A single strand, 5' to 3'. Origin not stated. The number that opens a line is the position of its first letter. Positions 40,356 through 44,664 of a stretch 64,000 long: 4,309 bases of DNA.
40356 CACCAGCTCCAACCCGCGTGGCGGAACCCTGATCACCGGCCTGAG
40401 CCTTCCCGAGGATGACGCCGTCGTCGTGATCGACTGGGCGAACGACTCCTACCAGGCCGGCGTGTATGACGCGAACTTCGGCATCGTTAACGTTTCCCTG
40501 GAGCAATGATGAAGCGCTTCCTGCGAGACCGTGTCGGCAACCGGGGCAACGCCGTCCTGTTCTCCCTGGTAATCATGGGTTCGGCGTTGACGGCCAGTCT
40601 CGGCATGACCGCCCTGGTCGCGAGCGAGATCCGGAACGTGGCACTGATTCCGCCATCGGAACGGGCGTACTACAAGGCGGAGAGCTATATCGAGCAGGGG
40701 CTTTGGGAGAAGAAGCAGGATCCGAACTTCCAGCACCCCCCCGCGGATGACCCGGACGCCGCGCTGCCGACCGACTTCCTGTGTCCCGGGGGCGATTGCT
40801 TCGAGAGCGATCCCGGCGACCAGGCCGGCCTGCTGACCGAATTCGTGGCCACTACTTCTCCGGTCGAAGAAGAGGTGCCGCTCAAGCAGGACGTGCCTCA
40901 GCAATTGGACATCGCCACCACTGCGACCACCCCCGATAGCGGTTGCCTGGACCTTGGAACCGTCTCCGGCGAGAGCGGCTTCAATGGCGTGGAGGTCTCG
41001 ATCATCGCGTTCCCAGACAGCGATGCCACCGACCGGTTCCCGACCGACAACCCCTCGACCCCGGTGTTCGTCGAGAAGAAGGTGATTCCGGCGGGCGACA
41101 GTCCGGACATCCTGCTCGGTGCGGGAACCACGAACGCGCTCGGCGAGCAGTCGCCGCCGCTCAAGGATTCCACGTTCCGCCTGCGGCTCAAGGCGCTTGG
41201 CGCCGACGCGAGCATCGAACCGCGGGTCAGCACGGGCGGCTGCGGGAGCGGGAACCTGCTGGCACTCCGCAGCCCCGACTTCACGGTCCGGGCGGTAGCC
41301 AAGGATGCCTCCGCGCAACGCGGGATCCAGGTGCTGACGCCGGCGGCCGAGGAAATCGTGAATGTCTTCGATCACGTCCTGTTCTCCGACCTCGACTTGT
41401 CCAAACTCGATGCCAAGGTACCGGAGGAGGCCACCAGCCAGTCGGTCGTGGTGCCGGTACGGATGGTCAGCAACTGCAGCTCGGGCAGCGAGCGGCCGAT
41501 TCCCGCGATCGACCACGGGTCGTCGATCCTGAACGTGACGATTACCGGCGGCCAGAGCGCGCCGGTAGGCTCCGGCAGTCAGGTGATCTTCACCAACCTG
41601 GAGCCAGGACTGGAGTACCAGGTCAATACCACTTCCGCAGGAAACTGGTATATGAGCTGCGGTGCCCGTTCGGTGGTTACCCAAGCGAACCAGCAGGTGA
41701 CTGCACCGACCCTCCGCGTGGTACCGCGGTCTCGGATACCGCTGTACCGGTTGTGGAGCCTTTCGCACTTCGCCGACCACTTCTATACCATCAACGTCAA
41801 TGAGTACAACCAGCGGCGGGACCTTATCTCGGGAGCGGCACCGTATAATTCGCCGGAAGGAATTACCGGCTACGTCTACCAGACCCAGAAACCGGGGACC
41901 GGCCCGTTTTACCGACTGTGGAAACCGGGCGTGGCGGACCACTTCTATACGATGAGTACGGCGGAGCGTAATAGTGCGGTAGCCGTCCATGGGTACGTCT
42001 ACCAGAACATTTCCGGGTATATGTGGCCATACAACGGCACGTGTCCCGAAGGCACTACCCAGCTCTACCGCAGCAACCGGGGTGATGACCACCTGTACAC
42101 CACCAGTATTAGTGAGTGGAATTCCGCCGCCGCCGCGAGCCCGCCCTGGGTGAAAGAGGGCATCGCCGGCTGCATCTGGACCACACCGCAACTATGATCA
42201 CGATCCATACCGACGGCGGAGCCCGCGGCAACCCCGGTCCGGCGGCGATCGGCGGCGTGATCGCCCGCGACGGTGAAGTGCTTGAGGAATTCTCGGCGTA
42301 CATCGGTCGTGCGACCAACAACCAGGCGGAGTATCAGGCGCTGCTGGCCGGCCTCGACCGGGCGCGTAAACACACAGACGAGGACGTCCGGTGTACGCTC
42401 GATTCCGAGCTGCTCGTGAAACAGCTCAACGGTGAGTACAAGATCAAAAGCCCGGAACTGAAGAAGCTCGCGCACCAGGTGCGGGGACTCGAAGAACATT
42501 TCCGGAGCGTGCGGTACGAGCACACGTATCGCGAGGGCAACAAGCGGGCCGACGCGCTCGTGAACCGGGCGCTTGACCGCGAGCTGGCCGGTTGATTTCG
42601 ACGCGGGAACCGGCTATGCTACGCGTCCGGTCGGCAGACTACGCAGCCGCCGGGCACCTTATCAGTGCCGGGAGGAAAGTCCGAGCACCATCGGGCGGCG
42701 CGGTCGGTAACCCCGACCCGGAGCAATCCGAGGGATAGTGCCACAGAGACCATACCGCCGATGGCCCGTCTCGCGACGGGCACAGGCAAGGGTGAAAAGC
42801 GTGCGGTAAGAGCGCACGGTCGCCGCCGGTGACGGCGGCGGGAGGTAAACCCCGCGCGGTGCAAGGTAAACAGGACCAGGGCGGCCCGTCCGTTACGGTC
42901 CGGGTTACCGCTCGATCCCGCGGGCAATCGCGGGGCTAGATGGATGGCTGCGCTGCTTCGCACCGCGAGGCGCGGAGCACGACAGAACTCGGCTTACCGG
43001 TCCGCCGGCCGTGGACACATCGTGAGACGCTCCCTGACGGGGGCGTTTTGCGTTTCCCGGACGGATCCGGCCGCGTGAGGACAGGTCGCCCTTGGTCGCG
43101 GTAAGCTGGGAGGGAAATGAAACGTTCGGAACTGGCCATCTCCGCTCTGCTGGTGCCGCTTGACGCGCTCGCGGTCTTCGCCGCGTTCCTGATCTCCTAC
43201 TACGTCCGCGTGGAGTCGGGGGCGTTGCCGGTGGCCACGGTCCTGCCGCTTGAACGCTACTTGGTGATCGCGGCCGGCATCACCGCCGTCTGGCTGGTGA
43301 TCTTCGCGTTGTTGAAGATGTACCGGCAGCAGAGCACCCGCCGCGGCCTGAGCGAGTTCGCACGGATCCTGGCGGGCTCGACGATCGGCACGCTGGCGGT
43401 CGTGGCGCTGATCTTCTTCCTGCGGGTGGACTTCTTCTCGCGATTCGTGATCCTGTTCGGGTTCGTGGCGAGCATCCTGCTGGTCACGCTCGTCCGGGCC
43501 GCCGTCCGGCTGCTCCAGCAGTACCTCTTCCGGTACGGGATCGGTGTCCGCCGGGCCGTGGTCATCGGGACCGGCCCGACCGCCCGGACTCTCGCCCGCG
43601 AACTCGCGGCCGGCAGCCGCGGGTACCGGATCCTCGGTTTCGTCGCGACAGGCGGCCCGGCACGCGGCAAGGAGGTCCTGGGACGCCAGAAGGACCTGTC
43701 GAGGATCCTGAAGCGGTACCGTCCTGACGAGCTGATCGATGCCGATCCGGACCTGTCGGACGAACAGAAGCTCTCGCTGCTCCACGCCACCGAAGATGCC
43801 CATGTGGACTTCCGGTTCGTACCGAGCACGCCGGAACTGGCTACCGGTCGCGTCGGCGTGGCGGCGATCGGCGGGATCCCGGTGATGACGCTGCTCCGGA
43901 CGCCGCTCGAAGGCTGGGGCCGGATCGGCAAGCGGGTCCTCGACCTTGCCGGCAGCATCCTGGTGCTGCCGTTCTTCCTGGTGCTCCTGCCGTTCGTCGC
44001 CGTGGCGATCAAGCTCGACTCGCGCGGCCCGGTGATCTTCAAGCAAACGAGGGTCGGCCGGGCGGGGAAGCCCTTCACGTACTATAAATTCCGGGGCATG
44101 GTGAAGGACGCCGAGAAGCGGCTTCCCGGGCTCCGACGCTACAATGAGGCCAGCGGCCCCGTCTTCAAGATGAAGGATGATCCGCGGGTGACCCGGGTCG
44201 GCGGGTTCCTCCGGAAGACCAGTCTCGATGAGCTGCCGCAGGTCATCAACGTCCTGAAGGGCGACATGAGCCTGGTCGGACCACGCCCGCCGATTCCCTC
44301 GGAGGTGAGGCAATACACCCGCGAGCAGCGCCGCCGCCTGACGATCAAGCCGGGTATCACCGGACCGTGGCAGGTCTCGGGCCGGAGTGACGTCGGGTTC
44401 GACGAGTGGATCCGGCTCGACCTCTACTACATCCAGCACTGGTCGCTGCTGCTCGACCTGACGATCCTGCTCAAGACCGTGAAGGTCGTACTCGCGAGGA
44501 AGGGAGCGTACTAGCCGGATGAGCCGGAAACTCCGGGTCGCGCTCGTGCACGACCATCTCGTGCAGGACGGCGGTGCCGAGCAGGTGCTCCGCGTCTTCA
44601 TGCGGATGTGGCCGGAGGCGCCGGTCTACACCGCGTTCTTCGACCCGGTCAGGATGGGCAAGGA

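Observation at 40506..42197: PilX-like protein carrying three DUF5648-type repeats: candidate pilus tip adhesin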

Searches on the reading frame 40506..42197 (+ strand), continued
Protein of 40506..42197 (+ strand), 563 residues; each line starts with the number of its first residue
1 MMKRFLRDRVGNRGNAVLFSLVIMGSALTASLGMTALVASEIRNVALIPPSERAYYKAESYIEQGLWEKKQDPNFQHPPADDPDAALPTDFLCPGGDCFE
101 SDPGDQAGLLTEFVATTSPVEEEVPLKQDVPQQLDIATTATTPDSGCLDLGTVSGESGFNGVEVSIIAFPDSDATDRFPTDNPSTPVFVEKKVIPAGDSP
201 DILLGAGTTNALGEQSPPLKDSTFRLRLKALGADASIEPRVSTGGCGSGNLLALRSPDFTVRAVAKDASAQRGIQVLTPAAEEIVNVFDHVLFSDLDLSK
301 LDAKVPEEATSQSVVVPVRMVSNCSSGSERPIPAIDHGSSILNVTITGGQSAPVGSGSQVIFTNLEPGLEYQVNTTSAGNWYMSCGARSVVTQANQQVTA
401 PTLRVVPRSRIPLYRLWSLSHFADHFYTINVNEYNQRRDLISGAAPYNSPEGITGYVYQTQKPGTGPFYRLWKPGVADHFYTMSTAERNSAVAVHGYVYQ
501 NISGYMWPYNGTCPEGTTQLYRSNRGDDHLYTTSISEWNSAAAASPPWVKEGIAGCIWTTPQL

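Call 27: fold_search(model_id=the predicted structure, library=pdb)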
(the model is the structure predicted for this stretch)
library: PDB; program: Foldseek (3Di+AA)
matches with E <= 10: 1385; with E <= 0.001: 5
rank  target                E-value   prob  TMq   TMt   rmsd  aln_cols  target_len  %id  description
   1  9lj6                  2.0e-04  0.95  0.13  0.26  16.8       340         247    8  Crystal Structure of C-terminal rigid fragment containing middle and C-terminal domains of the Basal pilin EbpB from Ent (released 2025-07-16)
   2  9lr7_B                3.3e-04  0.92  0.13  0.17  16.9       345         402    8  Crystal Structure of the Basal pilin EbpB from Enterococcus faecalis. (released 2025-07-16)
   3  9lr7_D                4.1e-04  0.89  0.13  0.18  17.3       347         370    9  Crystal Structure of the Basal pilin EbpB from Enterococcus faecalis. (released 2025-07-16)
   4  9lr7_A                4.3e-04  0.85  0.12  0.17  17.3       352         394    8  Crystal Structure of the Basal pilin EbpB from Enterococcus faecalis. (released 2025-07-16)
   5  5u6f                  8.7e-04  0.75  0.12  0.21  18.4       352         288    9  Bacterial adhesin from Mobiluncus mulieris containing intramolecular disulfide, isopeptide, and ester bond cross-links ( (released 2018-06-13)
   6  9hjm_G                1.4e-03  0.20  0.12  0.14  33.2       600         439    8  Porphyromonas gingivalis BAM complex (released 2025-11-19)
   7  5u5o                  1.9e-03  0.57  0.13  0.21  18.1       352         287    9  Bacterial adhesin from Mobiluncus mulieris containing intramolecular disulfide, isopeptide, and ester bond cross-links ( (released 2018-06-13)
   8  8v29_C                2.3e-03  0.11  0.09  0.07  24.1       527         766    7  Cryo-EM structure of human type I OSM receptor complex: model for full extracellular assembly (released 2024-11-20)
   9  8uv3_C                2.4e-03  0.16  0.11  0.13  33.1       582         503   13  Murine norovirus capsid protein + 1 mM MgCl2 (released 2024-01-17)
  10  8uux_C                2.8e-03  0.14  0.11  0.12  33.2       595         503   12  Murine norovirus capsid protein in the presence of 1mM calcium (released 2024-01-17)
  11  9ean_C                4.1e-03  0.13  0.12  0.13  32.2       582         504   13  Murine norovirus allosteric escape mutant D348E (released 2025-05-07)
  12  6iio_A                5.7e-03  0.89  0.12  0.25  14.9       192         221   10  Cryo-EM structure of CV-A10 native empty particle (released 2018-11-07)
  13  7k6v_BC               5.7e-03  0.16  0.11  0.12  31.2       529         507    9  Crystal Structure of Virus-like Particles of GII.4 Norovirus Houston virus (HOV) (released 2022-03-02)
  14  5hts_E                6.0e-03  0.72  0.13  0.26  16.2       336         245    8  Crystal structure of shaft pilin spaA from Lactobacillus rhamnosus GG - D295N mutant (released 2016-07-20)
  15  6cv4_A                6.0e-03  0.63  0.10  0.21  15.5       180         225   11  CryoEM structure of human enterovirus D68 emptied particle (after incubation with low molecular weight heparin) (released 2019-07-24)
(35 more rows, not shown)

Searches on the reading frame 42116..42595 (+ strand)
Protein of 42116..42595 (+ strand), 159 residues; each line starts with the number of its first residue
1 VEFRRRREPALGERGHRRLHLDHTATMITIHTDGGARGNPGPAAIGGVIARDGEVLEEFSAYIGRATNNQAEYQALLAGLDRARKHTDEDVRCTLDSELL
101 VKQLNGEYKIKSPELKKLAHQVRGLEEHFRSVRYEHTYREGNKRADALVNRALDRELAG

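Call 3: search_protein_families(library=pfam, proteins=[window:42116-42595:+], max_evalue=1)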
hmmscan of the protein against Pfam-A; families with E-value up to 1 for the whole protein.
window:42116-42595:+ (159 aa): 2 families
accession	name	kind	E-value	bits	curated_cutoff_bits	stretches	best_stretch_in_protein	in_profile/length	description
PF13456.12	RVT_3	-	4.7e-23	81.9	21.6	1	32-152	2-123/123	Reverse transcriptase-like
PF00075.30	RNase_H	-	6e-10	39.9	25.8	1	28-152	4-139/141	RNase H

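Call 4: search_protein_families(library=ncbifam, proteins=[window:42116-42595:+], max_evalue=1)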
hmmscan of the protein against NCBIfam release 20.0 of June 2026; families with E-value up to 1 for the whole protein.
window:42116-42595:+ (159 aa): 9 families
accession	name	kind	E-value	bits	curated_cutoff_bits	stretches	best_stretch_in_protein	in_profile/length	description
NF005567.0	PRK07238.1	equivalog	2e-41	142.6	326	1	28-156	4-134/378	bifunctional RNase H/acid phosphatase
NF041306.1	RnaseHI_Halo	equivalog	9.1e-36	123.6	300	1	26-154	68-196/197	ribonuclease HI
NF041175.1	RNAseHI_Thmprot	equivalog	1.2e-20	73.8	140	1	39-156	14-136/143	ribonuclease HI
NF010482.0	PRK13907.1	equivalog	1.7e-10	41.1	231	1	27-151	1-123/128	ribonuclease H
NF001236.0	PRK00203.1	equivalog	6.3e-10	38.8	160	1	27-105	4-79/151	ribonuclease HI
NF005822.0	PRK07708.1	equivalog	2.6e-07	30.4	175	1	66-155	116-208/220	hypothetical protein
NF046109.1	RNaseH_Halikb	equivalog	2e-06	27.9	320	1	28-88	81-140/211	ribonuclease H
NF005116.0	PRK06548.1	equivalog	0.021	14.8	280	1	26-105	4-78/161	ribonuclease H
NF007830.1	PRK10540.1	equivalog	0.057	13.3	98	1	29-51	46-68/72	osmotically-inducible lipoprotein OsmB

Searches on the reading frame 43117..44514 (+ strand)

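Call 48: search_protein_families(library=pfam, proteins=[window:43117-44514:+], max_evalue=0.001)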
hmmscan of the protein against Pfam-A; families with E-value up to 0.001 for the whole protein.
window:43117-44514:+ (465 aa): 2 families
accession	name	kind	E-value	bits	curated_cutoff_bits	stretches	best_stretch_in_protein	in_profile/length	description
PF02397.22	Bac_transf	-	4.6e-70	235.2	27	1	272-459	1-178/179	Bacterial sugar transferase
PF13727.12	CoA_binding_3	-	1.9e-15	57.8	25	1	66-236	3-175/175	CoA-binding domain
